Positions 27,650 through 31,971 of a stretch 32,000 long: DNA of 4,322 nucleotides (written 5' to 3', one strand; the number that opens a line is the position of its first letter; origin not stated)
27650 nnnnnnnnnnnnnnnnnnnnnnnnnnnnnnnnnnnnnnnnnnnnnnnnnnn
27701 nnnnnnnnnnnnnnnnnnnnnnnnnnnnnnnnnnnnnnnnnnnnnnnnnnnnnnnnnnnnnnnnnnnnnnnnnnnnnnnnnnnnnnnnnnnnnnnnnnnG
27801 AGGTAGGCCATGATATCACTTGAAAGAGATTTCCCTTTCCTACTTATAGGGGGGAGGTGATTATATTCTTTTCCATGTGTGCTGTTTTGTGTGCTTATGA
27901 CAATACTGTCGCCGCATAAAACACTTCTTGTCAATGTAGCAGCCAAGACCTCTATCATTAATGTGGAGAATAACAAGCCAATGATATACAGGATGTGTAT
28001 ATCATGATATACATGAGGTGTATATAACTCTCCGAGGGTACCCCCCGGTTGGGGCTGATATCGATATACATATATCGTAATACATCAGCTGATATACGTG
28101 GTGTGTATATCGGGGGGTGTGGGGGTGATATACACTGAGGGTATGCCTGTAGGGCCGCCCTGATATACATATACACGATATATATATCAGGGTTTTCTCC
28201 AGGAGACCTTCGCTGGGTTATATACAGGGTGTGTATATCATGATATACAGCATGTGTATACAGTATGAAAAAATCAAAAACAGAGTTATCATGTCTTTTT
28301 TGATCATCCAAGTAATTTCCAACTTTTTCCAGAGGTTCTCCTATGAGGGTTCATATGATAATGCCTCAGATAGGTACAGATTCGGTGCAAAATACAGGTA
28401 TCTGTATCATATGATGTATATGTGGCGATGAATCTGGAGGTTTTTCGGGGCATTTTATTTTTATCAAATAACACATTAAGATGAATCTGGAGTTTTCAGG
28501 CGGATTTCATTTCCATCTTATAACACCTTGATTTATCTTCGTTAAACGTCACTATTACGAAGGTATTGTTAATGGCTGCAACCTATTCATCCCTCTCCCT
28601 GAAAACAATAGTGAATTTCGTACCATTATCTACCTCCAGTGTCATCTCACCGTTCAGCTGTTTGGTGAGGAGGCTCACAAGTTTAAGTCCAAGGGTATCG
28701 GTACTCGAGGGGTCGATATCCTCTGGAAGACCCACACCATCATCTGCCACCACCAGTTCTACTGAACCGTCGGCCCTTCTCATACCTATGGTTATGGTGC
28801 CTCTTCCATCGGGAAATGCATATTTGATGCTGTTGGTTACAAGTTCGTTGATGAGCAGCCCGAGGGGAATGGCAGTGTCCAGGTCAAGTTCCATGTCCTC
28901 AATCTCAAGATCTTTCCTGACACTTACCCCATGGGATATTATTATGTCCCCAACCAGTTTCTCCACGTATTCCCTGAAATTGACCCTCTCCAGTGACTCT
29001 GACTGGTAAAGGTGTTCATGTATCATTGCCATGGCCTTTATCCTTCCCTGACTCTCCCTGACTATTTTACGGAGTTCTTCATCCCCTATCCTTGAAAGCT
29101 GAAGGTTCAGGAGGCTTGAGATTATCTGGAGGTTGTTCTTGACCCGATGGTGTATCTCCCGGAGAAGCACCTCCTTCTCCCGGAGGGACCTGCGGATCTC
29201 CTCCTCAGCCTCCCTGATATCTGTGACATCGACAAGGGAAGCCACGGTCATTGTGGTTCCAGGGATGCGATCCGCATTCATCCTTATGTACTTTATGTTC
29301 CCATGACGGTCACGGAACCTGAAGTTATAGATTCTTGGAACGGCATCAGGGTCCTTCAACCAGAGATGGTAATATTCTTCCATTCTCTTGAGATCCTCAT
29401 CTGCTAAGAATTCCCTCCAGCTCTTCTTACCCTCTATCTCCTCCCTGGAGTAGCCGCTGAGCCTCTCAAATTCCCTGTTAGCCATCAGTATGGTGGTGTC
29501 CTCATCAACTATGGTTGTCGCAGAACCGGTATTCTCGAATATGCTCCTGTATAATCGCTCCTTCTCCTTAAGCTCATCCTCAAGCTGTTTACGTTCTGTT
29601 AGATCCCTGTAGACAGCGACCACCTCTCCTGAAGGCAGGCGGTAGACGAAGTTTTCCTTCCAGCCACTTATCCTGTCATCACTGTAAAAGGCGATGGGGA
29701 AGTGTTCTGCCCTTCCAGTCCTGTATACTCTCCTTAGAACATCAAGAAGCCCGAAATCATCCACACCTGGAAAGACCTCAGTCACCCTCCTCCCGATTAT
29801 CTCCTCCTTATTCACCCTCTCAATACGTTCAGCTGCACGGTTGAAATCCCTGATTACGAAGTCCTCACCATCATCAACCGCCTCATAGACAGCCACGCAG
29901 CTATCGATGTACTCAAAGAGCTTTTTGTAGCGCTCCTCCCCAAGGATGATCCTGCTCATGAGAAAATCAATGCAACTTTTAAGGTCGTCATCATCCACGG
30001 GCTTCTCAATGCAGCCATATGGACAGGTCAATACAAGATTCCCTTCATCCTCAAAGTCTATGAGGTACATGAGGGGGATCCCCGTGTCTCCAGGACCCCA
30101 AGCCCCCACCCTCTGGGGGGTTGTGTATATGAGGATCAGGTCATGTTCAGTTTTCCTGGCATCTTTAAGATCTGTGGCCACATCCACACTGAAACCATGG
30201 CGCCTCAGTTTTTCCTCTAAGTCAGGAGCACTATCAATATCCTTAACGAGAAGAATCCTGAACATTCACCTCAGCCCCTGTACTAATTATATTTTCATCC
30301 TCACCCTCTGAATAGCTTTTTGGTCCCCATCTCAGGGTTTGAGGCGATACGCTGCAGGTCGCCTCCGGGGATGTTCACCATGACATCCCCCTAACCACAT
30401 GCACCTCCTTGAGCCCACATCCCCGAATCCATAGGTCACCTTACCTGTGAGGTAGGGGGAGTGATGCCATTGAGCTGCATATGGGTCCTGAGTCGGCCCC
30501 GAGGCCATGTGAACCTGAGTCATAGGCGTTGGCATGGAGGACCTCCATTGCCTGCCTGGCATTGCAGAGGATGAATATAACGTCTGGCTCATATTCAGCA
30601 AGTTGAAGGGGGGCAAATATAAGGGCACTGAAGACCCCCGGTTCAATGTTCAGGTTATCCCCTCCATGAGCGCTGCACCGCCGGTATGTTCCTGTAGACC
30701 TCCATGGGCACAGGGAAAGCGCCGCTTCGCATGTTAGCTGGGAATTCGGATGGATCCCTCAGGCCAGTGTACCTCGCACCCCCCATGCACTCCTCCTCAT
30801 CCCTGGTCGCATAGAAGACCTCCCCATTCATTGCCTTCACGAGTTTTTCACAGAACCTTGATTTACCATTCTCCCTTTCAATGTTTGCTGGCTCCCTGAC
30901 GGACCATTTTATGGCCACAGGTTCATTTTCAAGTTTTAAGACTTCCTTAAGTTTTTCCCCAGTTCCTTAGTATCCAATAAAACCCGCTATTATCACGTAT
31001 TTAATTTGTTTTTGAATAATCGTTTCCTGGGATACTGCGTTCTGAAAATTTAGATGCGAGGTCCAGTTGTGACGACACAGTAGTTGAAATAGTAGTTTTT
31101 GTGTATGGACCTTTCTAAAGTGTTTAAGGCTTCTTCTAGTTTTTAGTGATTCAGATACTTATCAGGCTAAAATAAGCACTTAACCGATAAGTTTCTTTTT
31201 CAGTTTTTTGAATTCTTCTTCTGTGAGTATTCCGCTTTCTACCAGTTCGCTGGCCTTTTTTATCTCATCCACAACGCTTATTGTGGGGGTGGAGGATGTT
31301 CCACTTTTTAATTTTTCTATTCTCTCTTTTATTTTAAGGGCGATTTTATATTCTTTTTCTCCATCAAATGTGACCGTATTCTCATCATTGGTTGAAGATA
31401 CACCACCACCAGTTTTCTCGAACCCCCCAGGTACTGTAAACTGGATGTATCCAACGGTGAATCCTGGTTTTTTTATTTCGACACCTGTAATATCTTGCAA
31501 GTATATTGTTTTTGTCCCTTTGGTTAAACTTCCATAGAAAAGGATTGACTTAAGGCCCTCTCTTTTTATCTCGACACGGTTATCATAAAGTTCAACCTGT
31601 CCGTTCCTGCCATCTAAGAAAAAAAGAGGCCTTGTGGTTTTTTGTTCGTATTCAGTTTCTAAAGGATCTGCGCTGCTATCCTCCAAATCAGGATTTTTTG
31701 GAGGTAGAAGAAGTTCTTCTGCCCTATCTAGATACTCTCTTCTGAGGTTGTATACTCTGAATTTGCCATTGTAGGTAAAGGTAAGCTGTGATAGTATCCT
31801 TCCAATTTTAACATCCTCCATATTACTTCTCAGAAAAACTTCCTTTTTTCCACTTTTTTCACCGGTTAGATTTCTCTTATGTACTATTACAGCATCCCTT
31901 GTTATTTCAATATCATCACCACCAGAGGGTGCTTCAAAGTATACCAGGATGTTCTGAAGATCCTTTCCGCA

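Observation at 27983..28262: Dyad-symmetric array of 21-bp palindromes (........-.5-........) in a ~770-bp non-coding gap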

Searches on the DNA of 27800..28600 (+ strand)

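Call 26: search_dna_similar(query=window:27960-28290:+, collection=plasmids, mode=distant, max_evalue=0.01)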
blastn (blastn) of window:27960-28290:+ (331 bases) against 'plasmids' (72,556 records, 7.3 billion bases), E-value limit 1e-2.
No match.

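Call 27: search_dna_similar(query=window:27960-28290:+, collection=phages, mode=distant, max_evalue=0.01)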
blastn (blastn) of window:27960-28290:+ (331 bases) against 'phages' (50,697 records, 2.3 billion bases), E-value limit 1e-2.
No match.
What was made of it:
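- Tried and rejected: blastn of the module against PLSDB plasmids and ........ phages: no match (calls 26, 27).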

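Call 71: search_rna_families(source=window, start=27800, end=28600, threshold=evalue, max_evalue=1)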
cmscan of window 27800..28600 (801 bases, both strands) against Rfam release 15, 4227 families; matches with E-value up to 1: 1.
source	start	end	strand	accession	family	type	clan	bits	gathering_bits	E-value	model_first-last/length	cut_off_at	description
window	28236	28301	+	RF02079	STnc180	Gene; sRNA;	-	17.4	50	0.77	1-208/208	no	Enterobacterial sRNA STnc180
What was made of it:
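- On Known RNA family (Rfam): The only hit is at E = 0.77 (call 71).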

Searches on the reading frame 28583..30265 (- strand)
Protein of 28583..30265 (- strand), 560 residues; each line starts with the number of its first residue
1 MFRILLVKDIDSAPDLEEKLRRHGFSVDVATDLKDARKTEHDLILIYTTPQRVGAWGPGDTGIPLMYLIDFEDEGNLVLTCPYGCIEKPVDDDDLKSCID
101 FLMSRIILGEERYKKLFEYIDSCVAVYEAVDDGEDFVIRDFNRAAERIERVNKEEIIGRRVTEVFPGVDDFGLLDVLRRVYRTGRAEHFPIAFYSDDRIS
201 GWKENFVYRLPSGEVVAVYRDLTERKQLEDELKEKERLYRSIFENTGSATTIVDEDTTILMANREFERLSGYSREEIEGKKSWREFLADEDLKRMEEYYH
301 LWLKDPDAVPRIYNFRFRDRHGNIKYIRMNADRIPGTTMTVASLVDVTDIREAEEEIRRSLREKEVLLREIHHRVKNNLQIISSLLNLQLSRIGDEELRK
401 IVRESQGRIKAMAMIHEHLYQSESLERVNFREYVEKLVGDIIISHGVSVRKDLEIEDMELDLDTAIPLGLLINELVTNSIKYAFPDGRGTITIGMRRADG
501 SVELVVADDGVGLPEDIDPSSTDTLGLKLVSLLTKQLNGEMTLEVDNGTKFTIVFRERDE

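Call 8: search_protein_families(library=pfam, proteins=[window:28583-30265:-], max_evalue=0.01)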
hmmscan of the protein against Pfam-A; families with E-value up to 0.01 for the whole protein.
window:28583-30265:- (560 aa): 10 families
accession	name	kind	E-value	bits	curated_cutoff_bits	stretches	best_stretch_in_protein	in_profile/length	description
PF07568.18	HisKA_2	-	1.6e-30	105.4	22.3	1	370-444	1-75/76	Histidine kinase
PF08448.16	PAS_4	-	1.6e-17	64.2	23.1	2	133-227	12-110/110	PAS fold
PF00989.32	PAS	-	3.4e-14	53.3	22.6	1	238-331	2-93/113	PAS fold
PF13426.13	PAS_9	-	8.9e-14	52.1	27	2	249-331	3-81/103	PAS domain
PF02518.31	HATPase_c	-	4.2e-13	50.1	26.4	1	466-557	4-109/111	Histidine kinase-, DNA gyrase B-, and HSP90-like ATPase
PF13188.13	PAS_8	-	1.9e-11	43.9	21.8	1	238-291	2-55/65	PAS domain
PF08447.18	PAS_3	-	1.5e-09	38.5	25.6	1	260-330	2-71/89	PAS fold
PF07536.20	HWE_HK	-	8.9e-08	33.2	22.8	1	370-436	1-64/83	HWE histidine kinase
PF13581.12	HATPase_c_2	-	3.9e-06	27.3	27.4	1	459-520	23-87/127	Histidine kinase-like ATPase domain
PF12860.13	PAS_7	-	3.1e-05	24.5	27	1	245-355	3-115/115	PAS fold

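Call 12: find_encoding_contigs(protein=window:28583-30265:-, flank=10000, max_places=10)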
Protein window:28583-30265:- (560 aa): 12 contigs read that carry it; 10 places shown.
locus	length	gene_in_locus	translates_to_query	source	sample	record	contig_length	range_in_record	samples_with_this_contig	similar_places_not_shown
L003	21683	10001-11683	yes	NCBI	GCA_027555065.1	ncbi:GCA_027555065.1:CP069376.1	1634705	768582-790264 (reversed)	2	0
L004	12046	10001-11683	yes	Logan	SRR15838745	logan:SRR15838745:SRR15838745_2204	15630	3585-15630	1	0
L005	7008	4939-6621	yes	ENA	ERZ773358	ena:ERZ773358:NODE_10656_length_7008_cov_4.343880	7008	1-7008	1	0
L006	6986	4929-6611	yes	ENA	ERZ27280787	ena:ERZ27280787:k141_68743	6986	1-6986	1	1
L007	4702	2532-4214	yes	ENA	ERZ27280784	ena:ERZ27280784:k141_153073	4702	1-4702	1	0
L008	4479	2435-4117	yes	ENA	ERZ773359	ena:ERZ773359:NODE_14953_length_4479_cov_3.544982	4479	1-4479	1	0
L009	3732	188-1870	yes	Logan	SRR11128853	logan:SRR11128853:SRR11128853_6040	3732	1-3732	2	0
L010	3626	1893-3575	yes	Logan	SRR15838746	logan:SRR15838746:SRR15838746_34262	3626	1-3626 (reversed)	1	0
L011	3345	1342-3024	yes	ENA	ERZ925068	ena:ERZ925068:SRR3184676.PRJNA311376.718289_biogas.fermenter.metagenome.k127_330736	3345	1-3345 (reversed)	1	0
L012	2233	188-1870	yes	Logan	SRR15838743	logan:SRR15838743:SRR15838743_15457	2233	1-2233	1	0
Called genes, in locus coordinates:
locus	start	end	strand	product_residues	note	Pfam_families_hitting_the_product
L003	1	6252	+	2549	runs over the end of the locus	PF02369:Big_1 (faint), PF13715:CarbopepD_reg_2 (faint), PF17210:SdrD_B (faint), PF17789:MG4 (faint), PF22904:NOMO1-like_2nd (faint), PF17802:SpaA (faint), PF25020:TTR_TEN1-4 (faint), PF13620:CarboxypepD_reg, +2 more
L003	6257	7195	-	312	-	PF01435:Peptidase_M48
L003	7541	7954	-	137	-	PF17032:Zn_ribbon_15 (faint), PF18912:DZR_2 (faint), PF24460:DUF7575 (faint), PF13240:Zn_Ribbon_1, PF12773:DZR, PF13240:Zn_Ribbon_1 (weak), PF12773:DZR, PF13240:Zn_Ribbon_1 (weak), +4 more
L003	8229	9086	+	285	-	PF14472:DUF4429, PF09851:SHOCT (weak)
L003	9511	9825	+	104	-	PF02596:DUF169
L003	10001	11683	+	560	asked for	PF08448:PAS_4, PF00989:PAS, PF08448:PAS_4 (weak), PF13188:PAS_8 (weak), PF08447:PAS_3, PF07536:HWE_HK, PF07568:HisKA_2, PF02518:HATPase_c, +2 more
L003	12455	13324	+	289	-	PF08378:NERD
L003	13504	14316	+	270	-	PF04018:VCA0040-like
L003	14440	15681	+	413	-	PF00391:PEP-utilizers, PF02896:PEP-utilizers_C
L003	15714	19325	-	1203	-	PF00072:Response_reg, PF00989:PAS, PF08448:PAS_4, PF13426:PAS_9, PF08447:PAS_3, PF00989:PAS, PF08448:PAS_4, PF13188:PAS_8, +12 more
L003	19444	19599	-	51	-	PF02514:CobN-Mg_chel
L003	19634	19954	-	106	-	PF02514:CobN-Mg_chel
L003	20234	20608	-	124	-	PF07728:AAA_5 (weak), PF01078:Mg_chelatase (faint)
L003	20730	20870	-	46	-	-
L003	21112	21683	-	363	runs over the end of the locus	PF13477:Glyco_trans_4_2, PF13439:Glyco_transf_4, PF13579:Glyco_trans_4_4, PF20706:GT4-conflict, PF00534:Glycos_transf_1, PF13692:Glyco_trans_1_4, PF13524:Glyco_trans_1_2 (weak)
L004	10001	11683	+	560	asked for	PF08448:PAS_4, PF00989:PAS, PF08448:PAS_4 (weak), PF13188:PAS_8 (weak), PF08447:PAS_3, PF07536:HWE_HK, PF07568:HisKA_2, PF02518:HATPase_c, +2 more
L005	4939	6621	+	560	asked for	PF08448:PAS_4, PF00989:PAS, PF08448:PAS_4 (weak), PF13188:PAS_8 (weak), PF08447:PAS_3, PF07536:HWE_HK, PF07568:HisKA_2, PF02518:HATPase_c, +2 more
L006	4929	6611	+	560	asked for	PF08448:PAS_4, PF00989:PAS, PF08448:PAS_4 (weak), PF13188:PAS_8 (weak), PF08447:PAS_3, PF07536:HWE_HK, PF07568:HisKA_2, PF02518:HATPase_c, +2 more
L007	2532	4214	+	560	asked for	PF08448:PAS_4, PF00989:PAS, PF08448:PAS_4 (weak), PF13188:PAS_8 (weak), PF08447:PAS_3, PF07536:HWE_HK, PF07568:HisKA_2, PF02518:HATPase_c, +2 more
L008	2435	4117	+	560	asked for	PF08448:PAS_4, PF00989:PAS, PF08448:PAS_4 (weak), PF13188:PAS_8 (weak), PF08447:PAS_3, PF07536:HWE_HK, PF07568:HisKA_2, PF02518:HATPase_c, +2 more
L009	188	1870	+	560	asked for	PF08448:PAS_4, PF00989:PAS, PF08448:PAS_4 (weak), PF13188:PAS_8 (weak), PF08447:PAS_3, PF07536:HWE_HK, PF07568:HisKA_2, PF02518:HATPase_c, +2 more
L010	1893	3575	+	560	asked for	PF08448:PAS_4, PF00989:PAS, PF08448:PAS_4 (weak), PF13188:PAS_8 (weak), PF08447:PAS_3, PF07536:HWE_HK, PF07568:HisKA_2, PF02518:HATPase_c, +2 more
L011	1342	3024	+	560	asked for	PF08448:PAS_4, PF00989:PAS, PF08448:PAS_4 (weak), PF13188:PAS_8 (weak), PF08447:PAS_3, PF07536:HWE_HK, PF07568:HisKA_2, PF02518:HATPase_c, +2 more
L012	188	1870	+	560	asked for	PF08448:PAS_4, PF00989:PAS, PF08448:PAS_4 (weak), PF13188:PAS_8 (weak), PF08447:PAS_3, PF07536:HWE_HK, PF07568:HisKA_2, PF02518:HATPase_c, +2 more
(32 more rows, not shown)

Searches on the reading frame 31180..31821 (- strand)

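Call 8: search_protein_families(library=pfam, proteins=[window:31180-31821:-], max_evalue=0.01)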
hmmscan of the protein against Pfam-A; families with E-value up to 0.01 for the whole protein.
window:31180-31821:- (213 aa): 3 families
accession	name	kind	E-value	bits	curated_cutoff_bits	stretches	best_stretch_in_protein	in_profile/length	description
PF14472.11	DUF4429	-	1e-08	36.1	25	1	100-161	23-88/95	Domain of unknown function (DUF4429)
PF09851.14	SHOCT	-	5.7e-06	26.4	27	1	185-211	1-27/28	Short C-terminal domain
PF20612.3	SHOCT_2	-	0.0089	16.6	24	0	189-211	18-40/53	SHOCT domain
